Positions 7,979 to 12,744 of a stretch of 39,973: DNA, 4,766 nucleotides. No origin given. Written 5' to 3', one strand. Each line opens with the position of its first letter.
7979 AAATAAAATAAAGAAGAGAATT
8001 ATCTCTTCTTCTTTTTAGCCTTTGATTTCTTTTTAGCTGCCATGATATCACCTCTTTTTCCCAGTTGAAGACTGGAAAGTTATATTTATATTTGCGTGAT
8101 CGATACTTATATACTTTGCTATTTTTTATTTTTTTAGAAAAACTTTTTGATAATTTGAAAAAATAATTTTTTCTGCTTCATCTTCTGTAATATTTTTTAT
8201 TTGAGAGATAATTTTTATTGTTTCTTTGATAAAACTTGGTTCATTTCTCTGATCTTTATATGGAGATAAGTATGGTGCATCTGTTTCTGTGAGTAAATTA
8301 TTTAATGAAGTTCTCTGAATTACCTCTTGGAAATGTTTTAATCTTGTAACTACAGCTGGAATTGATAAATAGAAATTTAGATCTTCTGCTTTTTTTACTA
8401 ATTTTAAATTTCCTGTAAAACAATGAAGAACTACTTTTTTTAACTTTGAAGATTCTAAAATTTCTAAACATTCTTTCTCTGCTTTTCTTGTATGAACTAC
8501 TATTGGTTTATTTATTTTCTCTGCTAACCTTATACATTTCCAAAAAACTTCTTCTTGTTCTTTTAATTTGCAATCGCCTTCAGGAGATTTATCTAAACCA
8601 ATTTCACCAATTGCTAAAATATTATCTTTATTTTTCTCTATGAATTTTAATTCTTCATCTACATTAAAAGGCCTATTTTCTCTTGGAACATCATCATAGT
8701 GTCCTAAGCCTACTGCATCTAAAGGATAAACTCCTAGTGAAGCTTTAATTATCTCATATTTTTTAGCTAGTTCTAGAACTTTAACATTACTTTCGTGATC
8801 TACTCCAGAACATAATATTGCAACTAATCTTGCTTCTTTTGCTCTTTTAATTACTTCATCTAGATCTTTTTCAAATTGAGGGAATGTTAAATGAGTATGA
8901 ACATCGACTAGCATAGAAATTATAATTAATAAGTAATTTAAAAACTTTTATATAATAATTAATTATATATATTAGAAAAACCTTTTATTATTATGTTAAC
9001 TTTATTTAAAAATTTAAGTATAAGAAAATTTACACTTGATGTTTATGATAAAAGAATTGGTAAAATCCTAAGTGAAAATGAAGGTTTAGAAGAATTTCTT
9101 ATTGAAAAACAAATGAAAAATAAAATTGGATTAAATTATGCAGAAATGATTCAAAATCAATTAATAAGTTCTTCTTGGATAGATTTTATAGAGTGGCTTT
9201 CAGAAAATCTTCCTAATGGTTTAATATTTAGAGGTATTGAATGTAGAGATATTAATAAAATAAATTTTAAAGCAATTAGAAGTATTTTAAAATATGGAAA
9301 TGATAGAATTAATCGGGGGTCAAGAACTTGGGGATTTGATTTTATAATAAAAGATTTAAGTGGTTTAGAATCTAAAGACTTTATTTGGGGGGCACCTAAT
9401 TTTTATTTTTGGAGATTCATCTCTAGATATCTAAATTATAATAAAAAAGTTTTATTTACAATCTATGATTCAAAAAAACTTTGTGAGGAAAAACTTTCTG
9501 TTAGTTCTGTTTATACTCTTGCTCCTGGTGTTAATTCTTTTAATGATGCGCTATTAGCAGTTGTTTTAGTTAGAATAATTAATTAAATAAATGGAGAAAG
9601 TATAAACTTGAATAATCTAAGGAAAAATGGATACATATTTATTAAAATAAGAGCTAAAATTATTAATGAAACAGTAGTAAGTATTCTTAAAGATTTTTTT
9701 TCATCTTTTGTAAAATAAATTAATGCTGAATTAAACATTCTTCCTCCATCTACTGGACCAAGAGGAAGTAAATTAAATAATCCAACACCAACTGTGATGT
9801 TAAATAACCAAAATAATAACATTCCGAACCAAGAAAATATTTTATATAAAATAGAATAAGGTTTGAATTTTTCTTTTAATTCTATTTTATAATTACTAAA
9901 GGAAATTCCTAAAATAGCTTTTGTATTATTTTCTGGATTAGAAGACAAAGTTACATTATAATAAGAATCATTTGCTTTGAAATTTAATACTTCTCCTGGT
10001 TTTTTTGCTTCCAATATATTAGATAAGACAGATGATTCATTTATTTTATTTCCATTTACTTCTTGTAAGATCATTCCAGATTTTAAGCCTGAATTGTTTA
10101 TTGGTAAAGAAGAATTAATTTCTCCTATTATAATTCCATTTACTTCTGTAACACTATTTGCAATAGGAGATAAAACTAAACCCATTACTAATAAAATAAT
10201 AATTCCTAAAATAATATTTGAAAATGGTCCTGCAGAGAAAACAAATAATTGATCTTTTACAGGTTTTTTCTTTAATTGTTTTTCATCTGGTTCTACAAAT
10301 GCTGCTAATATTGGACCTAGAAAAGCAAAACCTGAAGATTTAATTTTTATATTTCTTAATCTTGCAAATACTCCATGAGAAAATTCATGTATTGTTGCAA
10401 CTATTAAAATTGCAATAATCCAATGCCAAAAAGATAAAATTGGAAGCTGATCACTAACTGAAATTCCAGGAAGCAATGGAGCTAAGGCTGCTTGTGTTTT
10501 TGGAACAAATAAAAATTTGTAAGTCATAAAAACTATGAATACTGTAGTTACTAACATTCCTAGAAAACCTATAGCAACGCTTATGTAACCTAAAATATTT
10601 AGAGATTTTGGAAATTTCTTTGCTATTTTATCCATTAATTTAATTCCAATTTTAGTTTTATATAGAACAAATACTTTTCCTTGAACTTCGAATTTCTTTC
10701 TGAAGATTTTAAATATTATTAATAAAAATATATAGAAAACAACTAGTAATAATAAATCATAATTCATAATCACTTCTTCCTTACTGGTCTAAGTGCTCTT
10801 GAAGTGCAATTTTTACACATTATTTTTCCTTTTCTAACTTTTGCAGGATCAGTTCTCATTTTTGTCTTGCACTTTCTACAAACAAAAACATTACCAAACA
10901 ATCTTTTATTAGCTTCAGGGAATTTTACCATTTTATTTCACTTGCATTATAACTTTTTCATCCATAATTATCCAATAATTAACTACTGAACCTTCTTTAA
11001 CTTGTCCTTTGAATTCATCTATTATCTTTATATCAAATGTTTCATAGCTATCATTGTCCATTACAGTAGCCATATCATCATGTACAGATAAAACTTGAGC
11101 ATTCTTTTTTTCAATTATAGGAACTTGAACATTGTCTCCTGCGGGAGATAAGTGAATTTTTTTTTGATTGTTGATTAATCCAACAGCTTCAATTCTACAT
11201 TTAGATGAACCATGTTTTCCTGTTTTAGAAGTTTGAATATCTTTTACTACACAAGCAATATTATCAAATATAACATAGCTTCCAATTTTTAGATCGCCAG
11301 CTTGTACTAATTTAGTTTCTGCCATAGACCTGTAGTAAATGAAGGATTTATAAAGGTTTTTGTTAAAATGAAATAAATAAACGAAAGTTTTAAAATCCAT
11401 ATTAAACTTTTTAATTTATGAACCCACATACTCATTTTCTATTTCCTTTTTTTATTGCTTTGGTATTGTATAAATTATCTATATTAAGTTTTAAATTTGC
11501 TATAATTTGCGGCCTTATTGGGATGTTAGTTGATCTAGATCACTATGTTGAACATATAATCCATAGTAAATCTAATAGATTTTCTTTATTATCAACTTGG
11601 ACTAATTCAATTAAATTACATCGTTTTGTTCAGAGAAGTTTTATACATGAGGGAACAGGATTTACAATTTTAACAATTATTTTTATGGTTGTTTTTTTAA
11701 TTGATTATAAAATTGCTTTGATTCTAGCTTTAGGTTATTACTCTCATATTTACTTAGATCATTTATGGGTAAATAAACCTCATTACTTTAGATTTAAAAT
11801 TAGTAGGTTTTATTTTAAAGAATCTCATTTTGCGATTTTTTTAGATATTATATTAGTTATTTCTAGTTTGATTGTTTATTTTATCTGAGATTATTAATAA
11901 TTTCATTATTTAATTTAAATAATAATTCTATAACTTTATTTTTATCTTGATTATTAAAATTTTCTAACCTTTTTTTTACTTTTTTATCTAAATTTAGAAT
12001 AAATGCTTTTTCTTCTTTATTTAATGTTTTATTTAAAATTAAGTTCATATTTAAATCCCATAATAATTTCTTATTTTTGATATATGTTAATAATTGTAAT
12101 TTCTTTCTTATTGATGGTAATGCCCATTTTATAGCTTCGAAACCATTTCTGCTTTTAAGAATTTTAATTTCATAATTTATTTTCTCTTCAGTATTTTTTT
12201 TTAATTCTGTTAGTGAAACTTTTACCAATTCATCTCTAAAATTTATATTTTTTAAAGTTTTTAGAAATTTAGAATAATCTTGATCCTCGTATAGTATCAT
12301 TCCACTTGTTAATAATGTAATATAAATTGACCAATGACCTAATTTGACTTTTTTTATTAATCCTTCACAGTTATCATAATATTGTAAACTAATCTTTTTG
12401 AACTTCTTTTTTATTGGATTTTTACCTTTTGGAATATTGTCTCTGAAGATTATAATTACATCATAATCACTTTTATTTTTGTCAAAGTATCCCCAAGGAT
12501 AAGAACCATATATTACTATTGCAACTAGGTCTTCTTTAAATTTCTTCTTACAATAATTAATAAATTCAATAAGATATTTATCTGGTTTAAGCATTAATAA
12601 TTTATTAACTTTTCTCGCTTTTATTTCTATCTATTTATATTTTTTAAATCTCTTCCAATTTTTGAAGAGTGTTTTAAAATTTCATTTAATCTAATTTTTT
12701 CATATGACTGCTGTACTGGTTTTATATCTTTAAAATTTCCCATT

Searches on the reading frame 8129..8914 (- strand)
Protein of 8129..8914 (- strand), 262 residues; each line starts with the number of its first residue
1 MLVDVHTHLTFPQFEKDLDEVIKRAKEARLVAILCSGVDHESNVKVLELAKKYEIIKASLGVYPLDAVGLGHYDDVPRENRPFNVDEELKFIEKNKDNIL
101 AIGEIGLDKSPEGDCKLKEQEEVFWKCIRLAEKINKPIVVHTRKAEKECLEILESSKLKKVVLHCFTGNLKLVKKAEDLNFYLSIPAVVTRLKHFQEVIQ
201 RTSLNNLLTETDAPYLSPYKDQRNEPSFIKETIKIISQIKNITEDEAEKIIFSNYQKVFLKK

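Call 50: search_protein_families(library=pfam, proteins=[window:8129-8914:-], max_evalue=0.0001)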
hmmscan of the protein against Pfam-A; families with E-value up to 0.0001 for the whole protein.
window:8129-8914:- (262 aa): 1 family
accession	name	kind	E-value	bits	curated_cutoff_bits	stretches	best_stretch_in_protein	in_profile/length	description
PF01026.27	TatD_DNase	-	2.9e-71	240.3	27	1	3-259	1-252/253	TatD related DNase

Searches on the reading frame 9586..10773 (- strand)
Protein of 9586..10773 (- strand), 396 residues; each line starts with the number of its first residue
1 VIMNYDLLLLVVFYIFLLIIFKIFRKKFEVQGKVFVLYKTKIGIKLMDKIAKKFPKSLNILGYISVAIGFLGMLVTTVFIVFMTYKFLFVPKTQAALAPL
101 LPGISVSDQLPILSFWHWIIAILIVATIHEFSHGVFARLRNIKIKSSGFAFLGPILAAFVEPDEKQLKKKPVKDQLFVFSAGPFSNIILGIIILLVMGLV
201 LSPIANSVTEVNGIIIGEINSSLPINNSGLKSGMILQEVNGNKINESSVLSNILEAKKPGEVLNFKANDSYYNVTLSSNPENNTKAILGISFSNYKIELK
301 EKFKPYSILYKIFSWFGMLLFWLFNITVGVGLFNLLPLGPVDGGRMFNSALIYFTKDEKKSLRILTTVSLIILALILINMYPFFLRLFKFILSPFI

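Call 51: search_protein_families(library=pfam, proteins=[window:9586-10773:-], max_evalue=0.0001)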
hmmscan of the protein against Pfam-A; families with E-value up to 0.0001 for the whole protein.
window:9586-10773:- (396 aa): 2 families
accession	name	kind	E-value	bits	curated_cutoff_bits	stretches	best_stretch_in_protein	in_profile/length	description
PF02163.28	Peptidase_M50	-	2e-23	83.3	27.2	1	119-375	3-220/221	Peptidase family M50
PF13180.12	PDZ_2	-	8.9e-05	23.1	27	0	204-266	10-66/80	PDZ domain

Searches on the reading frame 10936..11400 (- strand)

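Call 51: search_protein_families(library=pfam, proteins=[window:10936-11400:-], max_evalue=0.0001)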
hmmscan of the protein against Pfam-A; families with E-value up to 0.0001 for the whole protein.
window:10936-11400:- (155 aa): 2 families
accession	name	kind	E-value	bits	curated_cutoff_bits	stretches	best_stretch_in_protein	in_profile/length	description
PF21485.3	IF5A-like_N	-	1.8e-13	50.6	27.1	1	28-86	2-60/63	Translation initiation factor 5A-like, N-terminal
PF01287.26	eIF-5a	-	7.2e-07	29.7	24.2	1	95-155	1-69/69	Eukaryotic elongation factor 5A hypusine, DNA-binding OB fold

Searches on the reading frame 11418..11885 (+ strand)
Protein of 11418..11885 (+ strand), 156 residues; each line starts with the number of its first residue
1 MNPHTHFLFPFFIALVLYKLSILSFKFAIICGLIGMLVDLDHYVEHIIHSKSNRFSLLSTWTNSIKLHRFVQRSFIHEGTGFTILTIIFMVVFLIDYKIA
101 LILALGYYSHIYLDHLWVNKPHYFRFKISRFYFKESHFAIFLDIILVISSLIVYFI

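Call 51: search_protein_families(library=pfam, proteins=[window:11418-11885:+], max_evalue=0.0001)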
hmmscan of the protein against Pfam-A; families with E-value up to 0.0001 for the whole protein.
window:11418-11885:+ (156 aa): 1 family
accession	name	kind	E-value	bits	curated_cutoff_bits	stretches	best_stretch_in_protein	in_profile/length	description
PF04307.19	YdjM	-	2.1e-09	37.6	29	1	1-120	1-112/176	YdjM inner membrane protein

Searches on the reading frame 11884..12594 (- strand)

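Call 51: search_protein_families(library=pfam, proteins=[window:11884-12594:-], max_evalue=0.0001)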
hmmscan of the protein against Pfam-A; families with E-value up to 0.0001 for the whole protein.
window:11884-12594:- (237 aa): 1 family
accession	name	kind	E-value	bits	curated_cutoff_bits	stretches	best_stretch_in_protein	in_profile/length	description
PF01909.29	NTP_transf_2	-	8e-06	26.6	21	1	10-69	3-47/93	Nucleotidyltransferase domain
